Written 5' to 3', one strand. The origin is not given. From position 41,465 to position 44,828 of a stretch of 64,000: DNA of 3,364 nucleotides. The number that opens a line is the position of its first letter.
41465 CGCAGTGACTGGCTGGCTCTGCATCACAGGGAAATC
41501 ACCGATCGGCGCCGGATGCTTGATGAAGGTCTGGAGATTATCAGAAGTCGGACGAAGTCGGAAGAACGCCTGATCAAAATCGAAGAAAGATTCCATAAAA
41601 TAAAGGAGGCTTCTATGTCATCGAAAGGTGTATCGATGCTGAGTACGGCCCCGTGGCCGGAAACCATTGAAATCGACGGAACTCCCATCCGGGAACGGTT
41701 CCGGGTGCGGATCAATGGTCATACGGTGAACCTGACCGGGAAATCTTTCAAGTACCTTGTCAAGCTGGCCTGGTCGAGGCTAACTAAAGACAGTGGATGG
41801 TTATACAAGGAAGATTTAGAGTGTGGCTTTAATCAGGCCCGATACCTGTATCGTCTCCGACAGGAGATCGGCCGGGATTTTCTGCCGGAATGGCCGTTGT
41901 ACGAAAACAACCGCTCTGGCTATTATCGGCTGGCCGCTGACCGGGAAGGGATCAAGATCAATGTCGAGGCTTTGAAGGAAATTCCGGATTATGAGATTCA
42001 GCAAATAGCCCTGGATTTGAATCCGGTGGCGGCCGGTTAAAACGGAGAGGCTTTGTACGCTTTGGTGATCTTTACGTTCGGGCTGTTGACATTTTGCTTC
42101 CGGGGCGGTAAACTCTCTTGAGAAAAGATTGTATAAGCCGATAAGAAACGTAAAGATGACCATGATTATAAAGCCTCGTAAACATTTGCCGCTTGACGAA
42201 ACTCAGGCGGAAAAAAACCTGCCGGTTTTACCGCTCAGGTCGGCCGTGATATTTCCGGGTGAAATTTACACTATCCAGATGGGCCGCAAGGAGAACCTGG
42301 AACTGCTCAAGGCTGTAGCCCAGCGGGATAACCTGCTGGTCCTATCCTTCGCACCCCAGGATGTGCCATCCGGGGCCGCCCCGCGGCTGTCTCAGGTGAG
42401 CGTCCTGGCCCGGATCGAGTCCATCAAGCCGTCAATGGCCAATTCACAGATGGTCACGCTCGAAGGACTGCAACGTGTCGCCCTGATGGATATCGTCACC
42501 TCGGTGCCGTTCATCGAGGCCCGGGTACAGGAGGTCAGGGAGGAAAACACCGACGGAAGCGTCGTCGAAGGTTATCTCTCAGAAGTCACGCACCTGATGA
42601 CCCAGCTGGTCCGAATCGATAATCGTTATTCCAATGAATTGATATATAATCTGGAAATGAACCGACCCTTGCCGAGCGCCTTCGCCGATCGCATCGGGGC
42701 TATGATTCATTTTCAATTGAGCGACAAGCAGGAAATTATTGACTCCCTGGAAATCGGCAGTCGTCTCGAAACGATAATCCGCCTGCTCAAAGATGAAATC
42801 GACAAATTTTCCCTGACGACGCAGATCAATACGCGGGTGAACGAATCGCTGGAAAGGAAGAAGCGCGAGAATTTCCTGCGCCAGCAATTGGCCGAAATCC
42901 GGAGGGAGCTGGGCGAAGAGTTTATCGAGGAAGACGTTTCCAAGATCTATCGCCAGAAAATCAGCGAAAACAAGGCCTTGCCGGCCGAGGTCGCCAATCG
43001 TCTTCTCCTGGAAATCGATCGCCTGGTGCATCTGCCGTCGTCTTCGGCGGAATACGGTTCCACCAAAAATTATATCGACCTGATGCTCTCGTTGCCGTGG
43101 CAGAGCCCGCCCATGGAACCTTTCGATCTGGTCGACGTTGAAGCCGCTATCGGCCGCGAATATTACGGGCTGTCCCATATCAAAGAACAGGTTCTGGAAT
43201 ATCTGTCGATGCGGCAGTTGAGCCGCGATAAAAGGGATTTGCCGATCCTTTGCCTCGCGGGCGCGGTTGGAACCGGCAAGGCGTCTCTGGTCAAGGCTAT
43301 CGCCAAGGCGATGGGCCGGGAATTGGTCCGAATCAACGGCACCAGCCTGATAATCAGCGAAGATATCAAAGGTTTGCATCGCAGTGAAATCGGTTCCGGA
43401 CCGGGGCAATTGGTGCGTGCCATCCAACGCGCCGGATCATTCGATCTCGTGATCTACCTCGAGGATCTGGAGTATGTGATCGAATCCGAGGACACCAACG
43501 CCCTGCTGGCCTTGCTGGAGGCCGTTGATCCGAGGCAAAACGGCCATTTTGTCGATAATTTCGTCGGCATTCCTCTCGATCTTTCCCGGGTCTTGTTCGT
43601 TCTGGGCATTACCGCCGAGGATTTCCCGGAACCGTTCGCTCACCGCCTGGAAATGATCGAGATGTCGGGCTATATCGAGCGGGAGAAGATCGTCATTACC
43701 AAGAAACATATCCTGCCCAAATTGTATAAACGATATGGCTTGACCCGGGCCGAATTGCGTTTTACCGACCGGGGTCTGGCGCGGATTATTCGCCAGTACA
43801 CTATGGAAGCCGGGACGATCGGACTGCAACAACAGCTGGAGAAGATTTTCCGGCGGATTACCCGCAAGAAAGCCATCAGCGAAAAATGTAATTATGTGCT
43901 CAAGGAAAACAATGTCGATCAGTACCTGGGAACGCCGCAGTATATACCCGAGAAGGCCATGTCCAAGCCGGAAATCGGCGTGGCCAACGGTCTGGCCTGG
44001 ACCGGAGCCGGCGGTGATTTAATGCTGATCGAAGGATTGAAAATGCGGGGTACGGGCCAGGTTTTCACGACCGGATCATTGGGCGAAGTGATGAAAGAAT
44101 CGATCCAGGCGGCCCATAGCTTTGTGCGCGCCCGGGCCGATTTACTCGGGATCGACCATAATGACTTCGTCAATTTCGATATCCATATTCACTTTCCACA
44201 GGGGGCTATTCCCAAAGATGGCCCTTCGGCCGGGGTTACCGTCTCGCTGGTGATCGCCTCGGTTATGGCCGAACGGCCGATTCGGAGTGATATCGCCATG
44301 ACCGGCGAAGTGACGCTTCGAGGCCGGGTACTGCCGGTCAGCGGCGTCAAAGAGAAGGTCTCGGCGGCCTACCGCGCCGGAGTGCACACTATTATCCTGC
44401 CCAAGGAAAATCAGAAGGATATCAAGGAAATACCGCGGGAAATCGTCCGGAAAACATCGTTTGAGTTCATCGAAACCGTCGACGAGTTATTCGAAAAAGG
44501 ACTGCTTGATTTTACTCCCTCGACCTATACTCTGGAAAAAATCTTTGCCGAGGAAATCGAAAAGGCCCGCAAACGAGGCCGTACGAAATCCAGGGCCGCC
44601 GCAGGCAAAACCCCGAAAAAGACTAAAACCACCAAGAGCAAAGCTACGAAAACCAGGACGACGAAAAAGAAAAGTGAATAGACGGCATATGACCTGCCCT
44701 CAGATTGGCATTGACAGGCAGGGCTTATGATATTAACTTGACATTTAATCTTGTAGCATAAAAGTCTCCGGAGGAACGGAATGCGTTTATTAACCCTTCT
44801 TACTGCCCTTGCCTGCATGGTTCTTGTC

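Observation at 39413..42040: Archaeal/eukaryote-type Hel308-like helicase fused to an OmpR-like winged helix, with an internal ribosome-binding site that could release the wHTH alone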

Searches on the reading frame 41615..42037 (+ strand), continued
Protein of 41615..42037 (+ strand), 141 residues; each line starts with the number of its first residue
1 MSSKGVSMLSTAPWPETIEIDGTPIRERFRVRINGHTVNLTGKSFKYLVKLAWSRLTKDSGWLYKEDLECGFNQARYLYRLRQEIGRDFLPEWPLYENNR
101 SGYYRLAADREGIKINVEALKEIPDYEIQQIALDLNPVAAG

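Call 61: search_protein_families(library=padloc, proteins=[window:41615-42037:+], max_evalue=0.01)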
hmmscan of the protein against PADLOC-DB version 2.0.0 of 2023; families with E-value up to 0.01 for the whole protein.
window:41615-42037:+ (141 aa): 0 families

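Call 62: search_protein_families(library=pfam, proteins=[L086:2-730:+, L086:1237-1866:+, L085:1063-1413:+, L081:7695-8111:-], max_evalue=0.001)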
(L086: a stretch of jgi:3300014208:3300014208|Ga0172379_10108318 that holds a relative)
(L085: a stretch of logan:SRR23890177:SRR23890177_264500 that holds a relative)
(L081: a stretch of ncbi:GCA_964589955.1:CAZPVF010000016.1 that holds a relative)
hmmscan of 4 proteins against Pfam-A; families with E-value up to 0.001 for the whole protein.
L086:2-730:+ (242 aa): 3 families
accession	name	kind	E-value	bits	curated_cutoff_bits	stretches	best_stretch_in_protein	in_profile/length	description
PF17855.7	MCM_lid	-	1.3e-27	96.5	27.4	1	65-151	1-85/87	MCM AAA-lid domain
PF00493.29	MCM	-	8.4e-15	54.9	23.3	1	1-53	172-224/224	MCM P-loop domain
PF21120.3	MCM_WH_arc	-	5.2e-06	26.8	26.1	1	181-239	2-62/63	Archaeal MCM, winged-helix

L086:1237-1866:+ (209 aa): 2 families
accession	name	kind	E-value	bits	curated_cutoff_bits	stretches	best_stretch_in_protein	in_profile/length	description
PF01336.31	tRNA_anti-codon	-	6.3e-07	29.7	27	1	45-110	1-66/75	OB-fold nucleic acid binding domain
PF10451.15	Stn1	-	0.00014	21.4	21.5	1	40-108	63-134/252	Telomere regulation protein Stn1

L085:1063-1413:+ (116 aa): 0 families

L081:7695-8111:- (138 aa): 0 families

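Call 69: find_related_loci(query=A4, collection=metagenome_contigs, flank=5000)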
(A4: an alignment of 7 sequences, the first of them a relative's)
Query A4 (139 aa) in metagenome_contigs; peptide patterns used: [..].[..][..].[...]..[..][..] (x = any residue, [..] = any of these).
127 stretches matched a pattern; 105 encode a relative of the query (tblastn E <= 1e-3); the best 80 are kept; 80 distinct loci.
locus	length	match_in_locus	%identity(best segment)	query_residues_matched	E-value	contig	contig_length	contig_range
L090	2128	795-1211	100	1-139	1e-95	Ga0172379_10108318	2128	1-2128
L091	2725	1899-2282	55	3-130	2e-43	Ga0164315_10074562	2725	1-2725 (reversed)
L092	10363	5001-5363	62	10-130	2e-42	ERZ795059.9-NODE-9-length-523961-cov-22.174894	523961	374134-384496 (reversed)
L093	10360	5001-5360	57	9-128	2e-41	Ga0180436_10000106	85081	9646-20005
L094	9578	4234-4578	59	11-125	1e-40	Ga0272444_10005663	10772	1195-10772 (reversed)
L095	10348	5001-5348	58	9-124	1e-40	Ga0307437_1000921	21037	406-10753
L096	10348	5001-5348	59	9-124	1e-40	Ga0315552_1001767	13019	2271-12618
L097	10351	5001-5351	57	9-125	4e-40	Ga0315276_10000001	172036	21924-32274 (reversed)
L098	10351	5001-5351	57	9-125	4e-40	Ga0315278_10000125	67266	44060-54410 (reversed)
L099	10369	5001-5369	56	4-124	3e-40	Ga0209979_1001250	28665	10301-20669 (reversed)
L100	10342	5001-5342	55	11-124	3e-40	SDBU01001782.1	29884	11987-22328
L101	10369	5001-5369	55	4-124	5e-40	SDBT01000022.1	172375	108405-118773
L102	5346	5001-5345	57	11-125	8e-40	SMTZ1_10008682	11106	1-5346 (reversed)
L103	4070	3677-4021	57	11-125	6e-40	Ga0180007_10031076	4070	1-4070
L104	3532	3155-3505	57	11-127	6e-40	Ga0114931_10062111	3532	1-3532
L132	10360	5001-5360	54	8-127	2e-36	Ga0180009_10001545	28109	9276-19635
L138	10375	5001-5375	48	8-126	3e-35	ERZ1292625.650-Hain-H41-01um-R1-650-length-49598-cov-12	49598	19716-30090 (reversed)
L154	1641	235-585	50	10-124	9e-33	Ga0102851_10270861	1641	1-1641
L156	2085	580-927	46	9-124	2e-31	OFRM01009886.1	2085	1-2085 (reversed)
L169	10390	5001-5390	45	8-127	6e-29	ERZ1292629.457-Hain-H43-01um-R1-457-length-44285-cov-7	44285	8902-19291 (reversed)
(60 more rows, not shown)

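Call 72: search_protein_families(library=pfam, proteins=[L132:1898-2767:+, L132:3407-4630:+, L132:4605-4940:+, L132:5397-5918:+, L132:6016-6468:+, L132:6976-8013:-, L132:8476-9669:-, L138:5446-6477:+, L138:6644-10375:+, L138:1234-2517:-], max_evalue=0.001)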
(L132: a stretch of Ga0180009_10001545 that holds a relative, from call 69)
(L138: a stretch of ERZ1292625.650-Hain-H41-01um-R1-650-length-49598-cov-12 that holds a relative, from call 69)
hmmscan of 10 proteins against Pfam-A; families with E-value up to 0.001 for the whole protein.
L132:1898-2767:+ (289 aa): 5 families
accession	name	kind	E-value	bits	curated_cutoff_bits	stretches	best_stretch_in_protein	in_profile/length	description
PF13489.12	Methyltransf_23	-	9.7e-09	35.6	27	1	97-217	21-124/164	Methyltransferase domain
PF08242.18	Methyltransf_12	-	1.3e-08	35.9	30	1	103-204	1-95/98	Methyltransferase domain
PF08241.18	Methyltransf_11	-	3.2e-07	31.3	21.2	1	103-204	1-90/95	Methyltransferase domain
PF13649.12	Methyltransf_25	-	4.7e-07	30.8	27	1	102-203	1-95/97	Methyltransferase domain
PF13847.12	Methyltransf_31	-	9.6e-06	25.8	27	0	99-132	4-40/145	Methyltransferase domain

L132:3407-4630:+ (407 aa): 1 family
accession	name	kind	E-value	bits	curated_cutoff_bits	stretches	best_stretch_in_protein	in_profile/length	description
PF00749.27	tRNA-synt_1c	-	2.4e-61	207.8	23.4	1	103-392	2-297/314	tRNA synthetases class I (E and Q), catalytic domain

L132:4605-4940:+ (111 aa): 1 family
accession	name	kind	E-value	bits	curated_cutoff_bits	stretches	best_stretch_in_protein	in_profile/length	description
PF03091.20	CutA1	-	6.8e-27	93.6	22.4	1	13-108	1-98/99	CutA1 divalent ion tolerance protein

L132:5397-5918:+ (173 aa): 1 family
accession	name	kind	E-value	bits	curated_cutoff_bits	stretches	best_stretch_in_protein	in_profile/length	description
PF13828.11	DUF4190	-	5.2e-10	39.4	35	1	8-58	11-61/62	Domain of unknown function (DUF4190)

L132:6016-6468:+ (150 aa): 0 families

L132:6976-8013:- (345 aa): 3 families
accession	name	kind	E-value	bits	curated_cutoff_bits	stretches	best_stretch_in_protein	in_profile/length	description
PF00924.24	MS_channel_2nd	-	1.9e-17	63.6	20.2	1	176-241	2-66/68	Mechanosensitive ion channel, beta-domain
PF21082.3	MS_channel_3rd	-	4.3e-14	53.1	21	1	250-333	1-88/88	Mechanosensitive ion channel MscS, C-terminal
PF21088.3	MS_channel_1st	-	2.5e-08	34.2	23.1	1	134-174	2-42/42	Mechanosensitive ion channel, transmembrane helices 2/3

L132:8476-9669:- (397 aa): 1 family
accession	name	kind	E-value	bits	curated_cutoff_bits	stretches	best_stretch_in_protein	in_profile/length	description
PF01136.24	Peptidase_U32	-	2.7e-68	230.2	22.4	1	92-297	13-230/233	Peptidase family U32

L138:5446-6477:+ (343 aa): 0 families

L138:6644-10375:+ (1244 aa): 2 families
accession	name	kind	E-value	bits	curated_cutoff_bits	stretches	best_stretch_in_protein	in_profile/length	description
PF11617.13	Cu-binding_MopE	-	2e-23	82.7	27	3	925-954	1-30/30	Putative metal-binding motif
PF00963.24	Cohesin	-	2.1e-18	67.3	24.1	2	299-420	5-128/139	Cohesin domain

L138:1234-2517:- (427 aa): 3 families
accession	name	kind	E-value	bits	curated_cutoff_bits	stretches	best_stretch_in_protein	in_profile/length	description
PF04055.27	Radical_SAM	-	9.2e-23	81.7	29.5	1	145-298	1-159/166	Radical SAM superfamily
PF01455.23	HupF_HypC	-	3.6e-14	53.1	28.5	1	1-64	1-65/65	HupF/HypC family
PF06968.18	BATS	-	1.9e-05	25.2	22.2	1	319-391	6-67/88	Biotin and Thiamin Synthesis associated domain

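Call 73: search_protein_families(library=pfam, proteins=[L169:530-1507:+, L169:2090-2842:-, L169:4477-4818:+, L169:5458-6912:+, L169:6922-8547:+, L169:8582-10390:+, L156:11-403:+, L156:1265-2083:+, L138:3358-3828:+, L138:3-1232:-], max_evalue=0.001)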
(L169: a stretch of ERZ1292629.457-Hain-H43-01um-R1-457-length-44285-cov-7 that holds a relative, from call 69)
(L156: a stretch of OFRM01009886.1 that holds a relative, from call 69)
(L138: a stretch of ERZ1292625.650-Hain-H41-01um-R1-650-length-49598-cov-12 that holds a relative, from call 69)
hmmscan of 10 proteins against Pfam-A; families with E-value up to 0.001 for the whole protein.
L169:530-1507:+ (325 aa): 3 families
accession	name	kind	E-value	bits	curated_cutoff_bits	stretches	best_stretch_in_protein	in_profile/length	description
PF00814.31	TsaD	-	3e-83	280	24.8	1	24-292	2-264/264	tRNA N6-adenosine threonylcarbamoyltransferase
PF22521.2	HypF_C_2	-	1.1e-10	42.2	27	1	175-279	122-228/241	Carbamoyltransferase, Kae1-like Domain, second subdomain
PF02543.21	Carbam_trans_N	-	0.00016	21.7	24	0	207-258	266-314/346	Carbamoyltransferase N-terminus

L169:2090-2842:- (250 aa): 4 families
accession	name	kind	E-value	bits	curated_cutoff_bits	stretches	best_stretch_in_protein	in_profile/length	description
PF13561.12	adh_short_C2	-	1.2e-70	238.2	27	1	16-246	1-235/236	Enoyl-(Acyl carrier protein) reductase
PF00106.31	adh_short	-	4.2e-61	206.3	26.6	1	10-199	1-194/195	short chain dehydrogenase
PF08659.16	KR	-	3.8e-15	56.7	22.6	1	13-187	4-178/180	KR domain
PF23441.1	SDR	-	0.00077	19.4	27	0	44-222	45-233/258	SDR-like rossmann domain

L169:4477-4818:+ (113 aa): 0 families

L169:5458-6912:+ (484 aa): 1 family
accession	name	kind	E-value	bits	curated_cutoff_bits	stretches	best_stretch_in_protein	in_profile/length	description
PF00963.24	Cohesin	-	8e-23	81.6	24.1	2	181-307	11-139/139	Cohesin domain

L169:6922-8547:+ (541 aa): 1 family
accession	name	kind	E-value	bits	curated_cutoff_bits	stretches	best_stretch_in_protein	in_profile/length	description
PF00404.24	Dockerin_1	-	8.6e-06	26.3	22.9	1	490-540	2-55/57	Dockerin type I domain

L169:8582-10390:+ (603 aa): 2 families
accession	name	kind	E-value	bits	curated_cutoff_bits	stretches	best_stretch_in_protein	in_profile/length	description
PF00404.24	Dockerin_1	-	1.6e-06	28.7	22.9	1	562-603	2-42/57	Dockerin type I domain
PF10162.14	G8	-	0.00012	22.4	22.9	1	35-126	1-85/124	G8 domain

L156:11-403:+ (130 aa): 0 families

L156:1265-2083:+ (273 aa): 0 families

L138:3358-3828:+ (156 aa): 1 family
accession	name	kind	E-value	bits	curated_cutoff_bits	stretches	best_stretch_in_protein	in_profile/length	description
PF01909.29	NTP_transf_2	-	6.9e-07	30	21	1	19-71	4-47/93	Nucleotidyltransferase domain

L138:3-1232:- (410 aa): 2 families
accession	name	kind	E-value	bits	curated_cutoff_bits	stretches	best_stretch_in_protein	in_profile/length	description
PF04055.27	Radical_SAM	-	3.4e-16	60.3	29.5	1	84-237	2-150/166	Radical SAM superfamily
PF06968.18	BATS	-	2.5e-14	53.6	22.2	1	267-362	1-81/88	Biotin and Thiamin Synthesis associated domain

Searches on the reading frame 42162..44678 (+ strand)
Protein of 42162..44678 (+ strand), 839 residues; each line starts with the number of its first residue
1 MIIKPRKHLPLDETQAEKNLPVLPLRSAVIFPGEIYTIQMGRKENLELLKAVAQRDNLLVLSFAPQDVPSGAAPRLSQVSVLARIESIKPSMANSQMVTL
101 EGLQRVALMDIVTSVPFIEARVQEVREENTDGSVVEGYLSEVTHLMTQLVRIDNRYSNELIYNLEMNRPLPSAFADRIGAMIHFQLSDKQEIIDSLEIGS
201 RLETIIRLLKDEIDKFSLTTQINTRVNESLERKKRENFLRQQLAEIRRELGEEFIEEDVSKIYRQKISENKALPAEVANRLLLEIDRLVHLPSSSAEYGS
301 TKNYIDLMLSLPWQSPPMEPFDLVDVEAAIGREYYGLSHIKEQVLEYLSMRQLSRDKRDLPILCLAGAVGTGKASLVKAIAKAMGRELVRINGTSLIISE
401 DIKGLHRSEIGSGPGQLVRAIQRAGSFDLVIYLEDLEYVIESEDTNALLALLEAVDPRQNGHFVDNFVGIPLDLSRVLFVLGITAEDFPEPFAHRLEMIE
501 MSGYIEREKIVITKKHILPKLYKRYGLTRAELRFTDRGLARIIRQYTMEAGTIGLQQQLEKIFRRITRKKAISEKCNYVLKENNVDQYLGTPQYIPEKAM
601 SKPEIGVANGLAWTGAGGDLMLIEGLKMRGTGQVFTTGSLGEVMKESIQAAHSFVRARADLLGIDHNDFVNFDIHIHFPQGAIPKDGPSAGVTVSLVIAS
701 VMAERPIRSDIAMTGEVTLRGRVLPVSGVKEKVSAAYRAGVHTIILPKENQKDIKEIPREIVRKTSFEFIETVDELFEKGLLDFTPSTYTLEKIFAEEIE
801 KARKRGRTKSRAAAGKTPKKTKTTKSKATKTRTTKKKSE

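Call 62: search_protein_families(library=pfam, proteins=[window:42162-44678:+], max_evalue=0.001)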
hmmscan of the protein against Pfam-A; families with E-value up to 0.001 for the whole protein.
window:42162-44678:+ (839 aa): 8 families
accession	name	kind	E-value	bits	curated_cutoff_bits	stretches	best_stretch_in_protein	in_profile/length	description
PF05362.19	Lon_C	-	9.6e-79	264.1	21.1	1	581-781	3-203/205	Lon protease (S16) C-terminal proteolytic domain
PF02190.22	LON_substr_bdg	-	1.2e-26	94.3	28.7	1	19-210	1-199/200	ATP-dependent protease La (LON) substrate-binding domain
PF00004.35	AAA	-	2.6e-10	41.3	21.2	1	363-493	1-119/131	ATPase family associated with various cellular activities (AAA)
PF22667.2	Lon_lid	-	8.3e-10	38.6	27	1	523-574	1-52/57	Lon protease AAA+ ATPase lid domain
PF13541.12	ChlI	-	7.5e-07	29.5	27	1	665-750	36-121/121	Subunit ChlI of Mg-chelatase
PF07728.20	AAA_5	-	4.2e-06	27.3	22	1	363-453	2-91/139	AAA domain (dynein-related subfamily)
PF08298.17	AAA_PrkA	-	0.00029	20.5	25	1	333-387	59-112/358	PrkA AAA domain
PF05673.19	DUF815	-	0.00068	19.3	23.8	0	362-453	56-133/249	Protein of unknown function (DUF815)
